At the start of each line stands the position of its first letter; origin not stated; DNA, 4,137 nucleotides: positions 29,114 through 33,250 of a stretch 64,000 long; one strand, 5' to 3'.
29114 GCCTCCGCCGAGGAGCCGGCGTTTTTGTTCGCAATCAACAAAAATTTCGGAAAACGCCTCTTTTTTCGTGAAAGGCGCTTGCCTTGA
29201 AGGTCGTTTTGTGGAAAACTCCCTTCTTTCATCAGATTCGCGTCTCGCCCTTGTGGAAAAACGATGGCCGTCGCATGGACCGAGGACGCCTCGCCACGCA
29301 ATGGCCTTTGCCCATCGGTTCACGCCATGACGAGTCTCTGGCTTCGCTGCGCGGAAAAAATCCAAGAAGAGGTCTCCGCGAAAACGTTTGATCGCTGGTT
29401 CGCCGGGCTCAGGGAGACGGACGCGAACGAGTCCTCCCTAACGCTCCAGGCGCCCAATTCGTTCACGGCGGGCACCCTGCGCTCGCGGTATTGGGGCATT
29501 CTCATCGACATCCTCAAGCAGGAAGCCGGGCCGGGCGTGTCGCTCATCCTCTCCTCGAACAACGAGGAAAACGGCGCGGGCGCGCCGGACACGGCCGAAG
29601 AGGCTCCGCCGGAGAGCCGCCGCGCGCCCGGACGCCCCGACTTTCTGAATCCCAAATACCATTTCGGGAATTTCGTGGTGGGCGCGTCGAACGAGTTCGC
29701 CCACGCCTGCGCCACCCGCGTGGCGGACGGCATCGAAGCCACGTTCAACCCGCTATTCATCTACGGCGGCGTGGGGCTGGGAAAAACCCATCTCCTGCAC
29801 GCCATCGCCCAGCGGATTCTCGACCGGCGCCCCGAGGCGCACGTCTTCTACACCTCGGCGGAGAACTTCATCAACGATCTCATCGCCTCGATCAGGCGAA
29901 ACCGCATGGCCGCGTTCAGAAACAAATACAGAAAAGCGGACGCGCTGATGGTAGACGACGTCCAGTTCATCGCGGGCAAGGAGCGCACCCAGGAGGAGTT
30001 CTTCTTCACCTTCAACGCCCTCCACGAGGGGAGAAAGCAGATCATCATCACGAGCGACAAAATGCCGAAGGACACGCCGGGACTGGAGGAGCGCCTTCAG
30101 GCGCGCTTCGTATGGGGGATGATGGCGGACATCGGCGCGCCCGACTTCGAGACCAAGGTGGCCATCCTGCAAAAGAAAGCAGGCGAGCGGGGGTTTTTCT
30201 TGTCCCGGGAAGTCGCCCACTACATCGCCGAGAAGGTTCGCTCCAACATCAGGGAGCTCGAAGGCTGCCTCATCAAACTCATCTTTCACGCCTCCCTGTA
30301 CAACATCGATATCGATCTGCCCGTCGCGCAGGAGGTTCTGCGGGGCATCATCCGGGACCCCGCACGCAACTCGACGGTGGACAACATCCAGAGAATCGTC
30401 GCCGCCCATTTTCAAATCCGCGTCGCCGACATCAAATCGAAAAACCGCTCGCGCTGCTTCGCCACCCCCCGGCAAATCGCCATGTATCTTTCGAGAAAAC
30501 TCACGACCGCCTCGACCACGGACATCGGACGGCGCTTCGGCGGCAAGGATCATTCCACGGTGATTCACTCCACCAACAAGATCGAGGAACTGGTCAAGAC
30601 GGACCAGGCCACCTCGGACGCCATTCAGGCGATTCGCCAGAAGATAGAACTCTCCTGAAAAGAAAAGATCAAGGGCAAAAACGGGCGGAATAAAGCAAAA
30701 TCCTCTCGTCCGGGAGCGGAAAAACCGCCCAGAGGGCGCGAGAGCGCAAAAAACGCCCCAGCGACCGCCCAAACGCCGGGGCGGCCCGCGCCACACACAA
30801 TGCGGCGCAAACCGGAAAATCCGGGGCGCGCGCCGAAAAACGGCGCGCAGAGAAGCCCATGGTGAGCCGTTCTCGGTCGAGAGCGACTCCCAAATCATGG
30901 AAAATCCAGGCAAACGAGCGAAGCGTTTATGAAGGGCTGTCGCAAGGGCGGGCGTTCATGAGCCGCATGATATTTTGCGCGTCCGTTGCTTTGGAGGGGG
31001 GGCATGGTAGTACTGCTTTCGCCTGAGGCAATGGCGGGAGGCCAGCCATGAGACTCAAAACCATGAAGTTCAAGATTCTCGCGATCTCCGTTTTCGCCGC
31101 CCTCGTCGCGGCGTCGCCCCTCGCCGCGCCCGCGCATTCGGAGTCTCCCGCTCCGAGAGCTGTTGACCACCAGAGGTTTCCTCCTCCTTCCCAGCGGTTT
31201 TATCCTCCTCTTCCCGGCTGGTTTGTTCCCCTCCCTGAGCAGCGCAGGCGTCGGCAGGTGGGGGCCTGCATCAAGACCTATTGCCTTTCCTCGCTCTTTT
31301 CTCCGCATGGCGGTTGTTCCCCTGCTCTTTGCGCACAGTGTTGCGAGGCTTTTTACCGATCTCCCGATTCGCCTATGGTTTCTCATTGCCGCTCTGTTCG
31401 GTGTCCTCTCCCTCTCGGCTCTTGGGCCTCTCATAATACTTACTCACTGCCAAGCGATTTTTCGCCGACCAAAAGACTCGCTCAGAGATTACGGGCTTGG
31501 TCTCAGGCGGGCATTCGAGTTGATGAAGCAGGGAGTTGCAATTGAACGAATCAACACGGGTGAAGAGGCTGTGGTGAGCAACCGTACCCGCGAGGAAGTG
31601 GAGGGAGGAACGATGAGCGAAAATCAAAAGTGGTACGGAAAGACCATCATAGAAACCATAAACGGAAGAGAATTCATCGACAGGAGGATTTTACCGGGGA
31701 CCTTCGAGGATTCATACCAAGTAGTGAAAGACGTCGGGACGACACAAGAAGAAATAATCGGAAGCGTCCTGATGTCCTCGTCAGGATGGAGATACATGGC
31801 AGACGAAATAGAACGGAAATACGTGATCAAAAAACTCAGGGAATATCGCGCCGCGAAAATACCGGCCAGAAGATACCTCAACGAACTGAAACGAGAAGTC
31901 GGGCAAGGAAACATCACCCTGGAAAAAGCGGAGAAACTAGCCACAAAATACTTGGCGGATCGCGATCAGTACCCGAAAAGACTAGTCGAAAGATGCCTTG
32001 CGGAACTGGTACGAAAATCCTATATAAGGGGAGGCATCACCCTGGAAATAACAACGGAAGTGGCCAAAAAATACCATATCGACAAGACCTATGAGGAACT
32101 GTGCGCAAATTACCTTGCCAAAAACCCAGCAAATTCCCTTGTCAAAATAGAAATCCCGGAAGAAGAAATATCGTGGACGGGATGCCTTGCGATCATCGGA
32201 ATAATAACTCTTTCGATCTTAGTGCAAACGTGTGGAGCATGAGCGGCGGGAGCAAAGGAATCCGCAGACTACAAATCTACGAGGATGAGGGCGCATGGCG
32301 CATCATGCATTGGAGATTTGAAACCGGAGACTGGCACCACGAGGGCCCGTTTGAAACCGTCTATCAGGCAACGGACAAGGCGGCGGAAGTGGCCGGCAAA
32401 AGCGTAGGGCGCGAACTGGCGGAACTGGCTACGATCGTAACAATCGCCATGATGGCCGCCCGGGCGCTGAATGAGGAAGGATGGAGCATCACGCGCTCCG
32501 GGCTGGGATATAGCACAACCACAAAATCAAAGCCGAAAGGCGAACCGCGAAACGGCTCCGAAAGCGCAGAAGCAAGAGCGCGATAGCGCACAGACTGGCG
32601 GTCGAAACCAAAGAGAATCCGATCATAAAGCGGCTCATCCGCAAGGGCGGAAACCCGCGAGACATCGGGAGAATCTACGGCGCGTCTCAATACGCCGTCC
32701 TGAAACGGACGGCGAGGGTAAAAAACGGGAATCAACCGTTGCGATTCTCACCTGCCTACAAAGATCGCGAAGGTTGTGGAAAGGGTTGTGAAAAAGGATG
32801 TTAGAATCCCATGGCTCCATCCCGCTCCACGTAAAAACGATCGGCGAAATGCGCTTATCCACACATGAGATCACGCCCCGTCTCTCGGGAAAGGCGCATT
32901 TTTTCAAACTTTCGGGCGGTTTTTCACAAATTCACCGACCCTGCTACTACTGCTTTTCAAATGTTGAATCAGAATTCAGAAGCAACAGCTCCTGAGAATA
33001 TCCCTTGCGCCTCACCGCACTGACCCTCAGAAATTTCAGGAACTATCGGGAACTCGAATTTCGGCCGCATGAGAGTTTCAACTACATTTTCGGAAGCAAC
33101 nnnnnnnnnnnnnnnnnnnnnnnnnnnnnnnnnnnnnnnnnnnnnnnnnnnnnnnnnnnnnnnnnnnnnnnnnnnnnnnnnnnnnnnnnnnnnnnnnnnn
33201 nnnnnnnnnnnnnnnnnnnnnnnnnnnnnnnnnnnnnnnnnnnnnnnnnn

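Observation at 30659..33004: dnaN missing from the dnaA-dnaN-recF-gyrB locus and replaced by a ~2.3-kb lower-GC insert with two overlapping unknown genes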

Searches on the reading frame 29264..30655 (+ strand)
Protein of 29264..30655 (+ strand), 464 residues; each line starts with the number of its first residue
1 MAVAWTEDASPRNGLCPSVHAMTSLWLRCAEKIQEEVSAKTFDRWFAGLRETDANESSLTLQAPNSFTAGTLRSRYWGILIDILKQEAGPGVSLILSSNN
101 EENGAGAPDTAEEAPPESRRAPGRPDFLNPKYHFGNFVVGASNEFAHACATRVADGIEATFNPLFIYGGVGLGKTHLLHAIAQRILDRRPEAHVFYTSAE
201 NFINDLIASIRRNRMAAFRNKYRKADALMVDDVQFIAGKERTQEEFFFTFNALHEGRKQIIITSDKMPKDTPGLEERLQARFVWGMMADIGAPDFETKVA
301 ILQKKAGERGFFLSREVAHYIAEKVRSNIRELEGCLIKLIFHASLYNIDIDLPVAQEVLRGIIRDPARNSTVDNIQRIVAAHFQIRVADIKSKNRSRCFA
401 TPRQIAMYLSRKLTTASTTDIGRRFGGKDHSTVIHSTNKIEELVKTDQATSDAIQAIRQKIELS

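Call 8: search_protein_families(library=pfam, proteins=[window:29264-30655:+], max_evalue=0.1)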
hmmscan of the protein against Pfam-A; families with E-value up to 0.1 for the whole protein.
window:29264-30655:+ (464 aa): 15 families
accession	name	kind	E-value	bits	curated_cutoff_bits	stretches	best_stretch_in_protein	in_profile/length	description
PF00308.24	Bac_DnaA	-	4.8e-65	219.1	23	1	128-288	1-161/162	Bacterial DnaA ATPAse domain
PF08299.17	Bac_DnaA_C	-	1.6e-30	105.4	31.5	1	372-440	1-69/69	Bacterial dnaA protein helix-turn-helix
PF11638.13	DnaA_N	-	4.2e-12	46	24.6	1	24-84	2-63/65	DnaA N-terminal domain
PF01695.23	IstB_IS21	-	3.1e-08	33.8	24.1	1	164-266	95-194/238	IstB-like ATP binding protein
PF22688.2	Hda_lid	-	7.8e-07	29.4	27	1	296-339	2-45/65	Hda, lid domain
PF01637.24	ATPase_2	-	3e-06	27.6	33.2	1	160-273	19-124/225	ATPase domain predominantly from Archaea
PF00004.35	AAA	-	6.2e-06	27.1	21.2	1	165-275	2-119/131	ATPase family associated with various cellular activities (AAA)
PF13191.12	AAA_16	-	0.0017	19.3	32.6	1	158-224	24-96/167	AAA ATPase domain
PF25199.1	nSTAND_NTPase5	-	0.002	18.4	34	1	165-239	45-111/145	Novel STAND NTPase 5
PF13173.12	AAA_14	-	0.0038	17.7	27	1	162-242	3-80/129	AAA domain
PF13401.12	AAA_22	-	0.0088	16.8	27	0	164-212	8-56/130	AAA domain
PF00910.28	RNA_helicase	-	0.016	16.1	21.5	1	165-243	2-65/105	RNA helicase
PF05729.18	NACHT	-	0.038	14.3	26.7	1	164-198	3-41/167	NACHT domain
PF02456.21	Adeno_IVa2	-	0.061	12.6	21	0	165-204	91-131/370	Adenovirus IVa2 protein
PF07693.20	KAP_NTPase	-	0.089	12.5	20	0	163-209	22-70/293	KAP family P-loop domain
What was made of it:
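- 29264..30658 (+): dnaA. The true start is probably the ATG at 29327, giving 443 aa as annotated in conspecific contigs. Pfam in call 8.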

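Call 12: find_related_loci(query=window:29264-30655:+, collection=genome_contigs, flank=10000)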
Query window:29264-30655:+ (464 aa) in genome_contigs; peptide patterns used: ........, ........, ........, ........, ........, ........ (x = any residue, [..] = any of these).
77 stretches matched a pattern; 30 encode a relative of the query (tblastn E <= 1e-3); 30 distinct loci.
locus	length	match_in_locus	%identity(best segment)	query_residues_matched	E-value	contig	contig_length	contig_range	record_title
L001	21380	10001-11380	83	1-464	0e+0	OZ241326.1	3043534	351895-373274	MAG: bacterium isolate 4cf85a08-3ac9-4936-9f49-292be0ba675b genome assembly, chromosome: 1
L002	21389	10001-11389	75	7-462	0e+0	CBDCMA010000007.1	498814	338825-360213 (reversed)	MAG: bacterium isolate 6263ad5f-5925-4d78-8ae4-828cafc75c34 genome assembly, contig: contig_7, whole genome shotgun sequ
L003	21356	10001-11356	75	11-464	0e+0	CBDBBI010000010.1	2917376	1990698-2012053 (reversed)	MAG: bacterium isolate 141a6a79-0b26-4072-a46e-b7d0e99fc3f6 genome assembly, contig: contig_10, whole genome shotgun seq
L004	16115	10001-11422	70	1-464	0e+0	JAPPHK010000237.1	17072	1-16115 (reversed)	MAG: Nitrospinota bacterium isolate RHO1_bin_79 NODE_5029_length_17072_cov_10.261327, whole genome shotgun sequence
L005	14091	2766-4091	74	22-461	0e+0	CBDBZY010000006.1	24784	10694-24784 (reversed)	MAG: bacterium isolate 9be6d20c-2acc-4803-ae17-f4ce1a23f777 genome assembly, contig: contig_6, whole genome shotgun sequ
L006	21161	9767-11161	72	10-464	0e+0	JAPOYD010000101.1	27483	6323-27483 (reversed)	MAG: Nitrospinota bacterium isolate COS4_bin_23 NODE_1561_length_27483_cov_9.61835, whole genome shotgun sequence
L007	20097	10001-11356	71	22-464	0e+0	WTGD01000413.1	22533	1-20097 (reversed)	MAG: Nitrospinota bacterium isolate CO36386bin_35 NODE_1120_length_22533_cov_8.764792, whole genome shotgun sequence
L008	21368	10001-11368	72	19-464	0e+0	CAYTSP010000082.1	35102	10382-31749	MAG TPA_asm: uncultured Nitrospinaceae bacterium isolate SRP338948_co1_160 genome assembly, contig: k141_394741, whole g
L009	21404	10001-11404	69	7-464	0e+0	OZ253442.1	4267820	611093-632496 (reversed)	MAG: bacterium isolate e26f613c-7608-46b1-ae07-a2f8df169297 genome assembly, chromosome: 1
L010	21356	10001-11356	70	22-464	0e+0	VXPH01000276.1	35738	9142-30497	MAG: Nitrospinota bacterium isolate SB0662_bin_51 NODE_1156_length_35738_cov_29.691169, whole genome shotgun sequence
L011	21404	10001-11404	69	7-464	0e+0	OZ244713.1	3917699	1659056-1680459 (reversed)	MAG: bacterium isolate e5014806-8d25-4488-8218-63b8719b0073 genome assembly, chromosome: 1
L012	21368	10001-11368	69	19-464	0e+0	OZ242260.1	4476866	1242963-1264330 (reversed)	MAG: bacterium isolate ae33526c-e769-4de9-a2b0-9dbe0155474d genome assembly, chromosome: 1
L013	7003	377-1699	66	22-462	0e+0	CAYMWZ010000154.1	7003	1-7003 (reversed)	MAG TPA_asm: uncultured Nitrospinaceae bacterium isolate binchicken_co21_438 genome assembly, contig: NODE_11628_length_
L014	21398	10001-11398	70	7-463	0e+0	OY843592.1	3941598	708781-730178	MAG: bacterium isolate 70215dce-3925-452b-89ef-f300e4ed0d2f genome assembly, chromosome: 1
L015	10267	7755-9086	63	21-464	0e+0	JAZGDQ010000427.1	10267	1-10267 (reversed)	MAG: bacterium isolate SCS3bin.47 SCS3bin.47_427, whole genome shotgun sequence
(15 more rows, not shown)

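Call 66: list_cluster_members(proteins=[window:29264-30655:+, window:31307-32239:+, window:32239-32583:+, window:34156-36615:+, window:28803-28952:-])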
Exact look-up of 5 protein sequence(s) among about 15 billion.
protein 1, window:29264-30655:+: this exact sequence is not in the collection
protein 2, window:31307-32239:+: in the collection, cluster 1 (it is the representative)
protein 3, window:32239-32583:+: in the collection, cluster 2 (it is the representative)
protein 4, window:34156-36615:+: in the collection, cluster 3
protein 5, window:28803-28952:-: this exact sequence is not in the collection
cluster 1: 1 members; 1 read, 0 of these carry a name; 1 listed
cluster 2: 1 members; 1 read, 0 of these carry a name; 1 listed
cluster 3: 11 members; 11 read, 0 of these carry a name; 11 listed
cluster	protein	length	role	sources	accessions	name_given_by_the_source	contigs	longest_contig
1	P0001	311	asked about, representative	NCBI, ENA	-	-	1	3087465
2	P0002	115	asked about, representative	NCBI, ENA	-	-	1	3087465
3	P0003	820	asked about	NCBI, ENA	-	-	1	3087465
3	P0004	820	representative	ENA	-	-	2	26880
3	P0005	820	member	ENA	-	-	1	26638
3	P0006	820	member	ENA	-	-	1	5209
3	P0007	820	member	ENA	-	-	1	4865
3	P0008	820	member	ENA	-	-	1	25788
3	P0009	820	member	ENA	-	-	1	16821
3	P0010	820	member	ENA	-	-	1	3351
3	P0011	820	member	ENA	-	-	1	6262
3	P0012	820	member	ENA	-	-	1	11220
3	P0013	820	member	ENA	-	-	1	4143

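Call 67: find_encoding_contigs(protein=P0004, flank=10000, max_places=6)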
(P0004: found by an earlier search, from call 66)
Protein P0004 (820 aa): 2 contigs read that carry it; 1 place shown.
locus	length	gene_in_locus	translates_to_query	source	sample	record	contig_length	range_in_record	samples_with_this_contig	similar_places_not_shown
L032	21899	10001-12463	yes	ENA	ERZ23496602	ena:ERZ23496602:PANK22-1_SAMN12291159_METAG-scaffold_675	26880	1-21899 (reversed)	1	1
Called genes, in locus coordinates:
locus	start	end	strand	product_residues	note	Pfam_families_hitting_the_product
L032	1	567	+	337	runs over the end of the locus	PF01087:GalP_UDP_transf, PF16268:DUF4921 (faint), PF16285:DUF4931_N (weak)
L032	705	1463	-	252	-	PF00106:adh_short, PF08659:KR (weak), PF13561:adh_short_C2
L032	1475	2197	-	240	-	PF00106:adh_short, PF08659:KR (weak), PF13561:adh_short_C2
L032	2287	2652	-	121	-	-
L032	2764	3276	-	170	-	PF01135:PCMT (weak), PF01209:Ubie_methyltran, PF13489:Methyltransf_23, PF13847:Methyltransf_31, PF08241:Methyltransf_11, PF08242:Methyltransf_12, PF13649:Methyltransf_25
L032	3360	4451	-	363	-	PF01706:FliG_C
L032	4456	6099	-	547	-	PF14849:YidC_periplas, PF02096:60KD_IMP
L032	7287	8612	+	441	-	PF11638:DnaA_N, PF00308:Bac_DnaA, PF01637:ATPase_2 (weak), PF01695:IstB_IS21, PF00004:AAA (weak), PF22688:Hda_lid (weak), PF08299:Bac_DnaA_C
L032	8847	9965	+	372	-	PF02463:SMC_N, PF13166:AAA_13 (faint), PF13175:AAA_15, PF13476:AAA_23, PF13304:AAA_21 (faint)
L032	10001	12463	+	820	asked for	PF02518:HATPase_c, PF00204:DNA_gyraseB, PF01751:Toprim, PF21249:GyrB_hook, PF00986:DNA_gyraseB_C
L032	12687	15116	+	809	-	PF00521:DNA_topoisoIV, PF03989:DNA_gyraseA_C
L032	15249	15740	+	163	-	-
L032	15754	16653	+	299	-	PF00581:Rhodanese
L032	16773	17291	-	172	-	PF03773:ArsP_1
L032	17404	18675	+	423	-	PF01142:TruD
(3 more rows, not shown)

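Call 69: find_encoding_contigs(protein=P0009, flank=10000, max_places=4)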
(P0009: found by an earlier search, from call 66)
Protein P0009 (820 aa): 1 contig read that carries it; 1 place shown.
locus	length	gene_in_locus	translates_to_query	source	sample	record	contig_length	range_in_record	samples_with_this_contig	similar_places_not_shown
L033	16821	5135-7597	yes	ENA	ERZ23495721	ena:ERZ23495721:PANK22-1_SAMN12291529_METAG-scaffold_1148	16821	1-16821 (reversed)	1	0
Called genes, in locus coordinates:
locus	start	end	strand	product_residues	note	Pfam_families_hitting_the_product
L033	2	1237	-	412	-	?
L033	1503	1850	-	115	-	PF00825:Ribonuclease_P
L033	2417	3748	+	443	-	PF11638:DnaA_N, PF00308:Bac_DnaA, PF01695:IstB_IS21, PF00004:AAA (faint), PF22688:Hda_lid (weak), PF08299:Bac_DnaA_C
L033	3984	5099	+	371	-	PF02463:SMC_N, PF13166:AAA_13 (faint), PF13175:AAA_15, PF13476:AAA_23, PF13304:AAA_21 (faint)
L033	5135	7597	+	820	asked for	PF02518:HATPase_c, PF00204:DNA_gyraseB, PF01751:Toprim, PF21249:GyrB_hook, PF00986:DNA_gyraseB_C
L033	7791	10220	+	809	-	PF00521:DNA_topoisoIV, PF03989:DNA_gyraseA_C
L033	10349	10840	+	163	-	-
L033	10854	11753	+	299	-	PF00581:Rhodanese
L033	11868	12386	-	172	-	PF03773:ArsP_1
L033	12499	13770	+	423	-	PF01142:TruD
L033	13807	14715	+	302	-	PF01073:3Beta_HSD, PF01370:Epimerase, PF05368:NmrA, PF07993:NAD_binding_4 (faint), PF13460:NAD_binding_10, PF04321:RmlD_sub_bind (weak)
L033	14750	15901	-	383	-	PF00730:HhH-GPD, PF00633:HHH (weak), PF14815:NUDIX_4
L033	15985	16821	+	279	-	?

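Call 70: find_encoding_contigs(protein=P0012, flank=10000, max_places=4)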
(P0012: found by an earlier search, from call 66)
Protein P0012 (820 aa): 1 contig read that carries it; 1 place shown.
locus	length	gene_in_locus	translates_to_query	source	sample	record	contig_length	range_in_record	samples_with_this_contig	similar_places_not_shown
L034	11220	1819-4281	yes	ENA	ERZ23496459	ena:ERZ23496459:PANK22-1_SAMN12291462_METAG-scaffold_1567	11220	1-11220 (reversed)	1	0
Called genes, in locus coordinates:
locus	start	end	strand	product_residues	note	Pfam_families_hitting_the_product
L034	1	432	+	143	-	?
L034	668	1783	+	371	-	PF02463:SMC_N, PF13166:AAA_13 (faint), PF13175:AAA_15, PF13476:AAA_23, PF13304:AAA_21 (faint)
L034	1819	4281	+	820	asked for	PF02518:HATPase_c, PF00204:DNA_gyraseB, PF01751:Toprim, PF21249:GyrB_hook, PF00986:DNA_gyraseB_C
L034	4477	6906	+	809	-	PF00521:DNA_topoisoIV, PF03989:DNA_gyraseA_C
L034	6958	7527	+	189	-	-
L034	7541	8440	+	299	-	PF00581:Rhodanese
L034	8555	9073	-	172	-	PF03773:ArsP_1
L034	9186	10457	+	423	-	PF01142:TruD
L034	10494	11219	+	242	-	?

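Call 86: find_encoding_contigs(protein=P0013, flank=10000, max_places=4)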
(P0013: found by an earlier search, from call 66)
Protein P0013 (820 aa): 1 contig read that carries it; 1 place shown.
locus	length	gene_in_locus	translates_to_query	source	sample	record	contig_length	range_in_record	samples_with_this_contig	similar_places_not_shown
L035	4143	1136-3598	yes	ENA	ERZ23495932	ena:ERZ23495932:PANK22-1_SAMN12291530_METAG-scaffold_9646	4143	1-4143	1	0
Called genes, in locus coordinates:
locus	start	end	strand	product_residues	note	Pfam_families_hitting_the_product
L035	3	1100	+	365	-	?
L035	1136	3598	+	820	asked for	PF02518:HATPase_c, PF00204:DNA_gyraseB, PF01751:Toprim, PF21249:GyrB_hook, PF00986:DNA_gyraseB_C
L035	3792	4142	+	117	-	?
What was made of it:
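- One conspecific contig (L035) breaks just inside recF (call 86).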

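Call 87: find_encoding_contigs(protein=P0011, flank=10000, max_places=4)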
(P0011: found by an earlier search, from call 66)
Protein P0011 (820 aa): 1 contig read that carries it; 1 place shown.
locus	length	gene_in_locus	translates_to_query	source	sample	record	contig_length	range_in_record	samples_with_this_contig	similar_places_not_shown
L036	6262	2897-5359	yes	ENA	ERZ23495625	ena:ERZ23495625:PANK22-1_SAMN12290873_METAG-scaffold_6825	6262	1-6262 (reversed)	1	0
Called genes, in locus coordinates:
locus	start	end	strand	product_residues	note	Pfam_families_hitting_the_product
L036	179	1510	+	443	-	PF11638:DnaA_N, PF00308:Bac_DnaA, PF01637:ATPase_2 (faint), PF01695:IstB_IS21, PF00004:AAA (weak), PF22688:Hda_lid (weak), PF08299:Bac_DnaA_C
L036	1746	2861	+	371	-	PF02463:SMC_N, PF13166:AAA_13 (faint), PF13175:AAA_15, PF13476:AAA_23, PF13304:AAA_21 (faint)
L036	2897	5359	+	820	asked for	PF02518:HATPase_c, PF00204:DNA_gyraseB, PF01751:Toprim, PF21249:GyrB_hook, PF00986:DNA_gyraseB_C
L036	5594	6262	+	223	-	?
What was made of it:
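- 29264..30658 (+): The protein is annotated as 443 aa in L033 and L036 (calls 69, 87).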

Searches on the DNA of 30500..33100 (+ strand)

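Call 32: search_dna_similar(query=window:30659-32790:+, collection=phages, mode=distant, max_evalue=0.01, max_rows=10)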
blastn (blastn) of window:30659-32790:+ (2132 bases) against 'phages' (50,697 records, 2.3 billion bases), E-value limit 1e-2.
No match.

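Call 33: search_dna_similar(query=window:30659-32790:+, collection=plasmids, mode=distant, max_evalue=0.01, max_rows=10)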
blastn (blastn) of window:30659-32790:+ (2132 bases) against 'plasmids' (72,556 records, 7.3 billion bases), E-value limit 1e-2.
No match.
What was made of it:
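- There is no match to phage or plasmid DNA, including common control DNA (calls 32, 33).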

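Call 49: search_rna_families(source=window, start=30500, end=33100, threshold=evalue, max_evalue=1)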
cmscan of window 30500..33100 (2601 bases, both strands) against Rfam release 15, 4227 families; matches with E-value up to 1: 0.
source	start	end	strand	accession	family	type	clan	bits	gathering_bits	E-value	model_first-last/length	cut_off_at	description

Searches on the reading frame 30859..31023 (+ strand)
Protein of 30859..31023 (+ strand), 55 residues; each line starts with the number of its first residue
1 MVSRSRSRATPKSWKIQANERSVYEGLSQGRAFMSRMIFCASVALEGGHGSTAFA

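Call 22: search_protein_families(library=phrogs, proteins=[window:30859-31023:+], max_evalue=1)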
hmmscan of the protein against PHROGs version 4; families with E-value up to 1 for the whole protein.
window:30859-31023:+ (55 aa): 1 family
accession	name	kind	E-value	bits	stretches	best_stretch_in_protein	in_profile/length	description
phrog_38634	-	unknown function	0.46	11.4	1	23-50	19-43/46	-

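Call 23: search_protein_families(library=pfam, proteins=[window:30859-31023:+], max_evalue=10)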
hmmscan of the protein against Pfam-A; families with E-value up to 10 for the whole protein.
window:30859-31023:+ (55 aa): 0 families
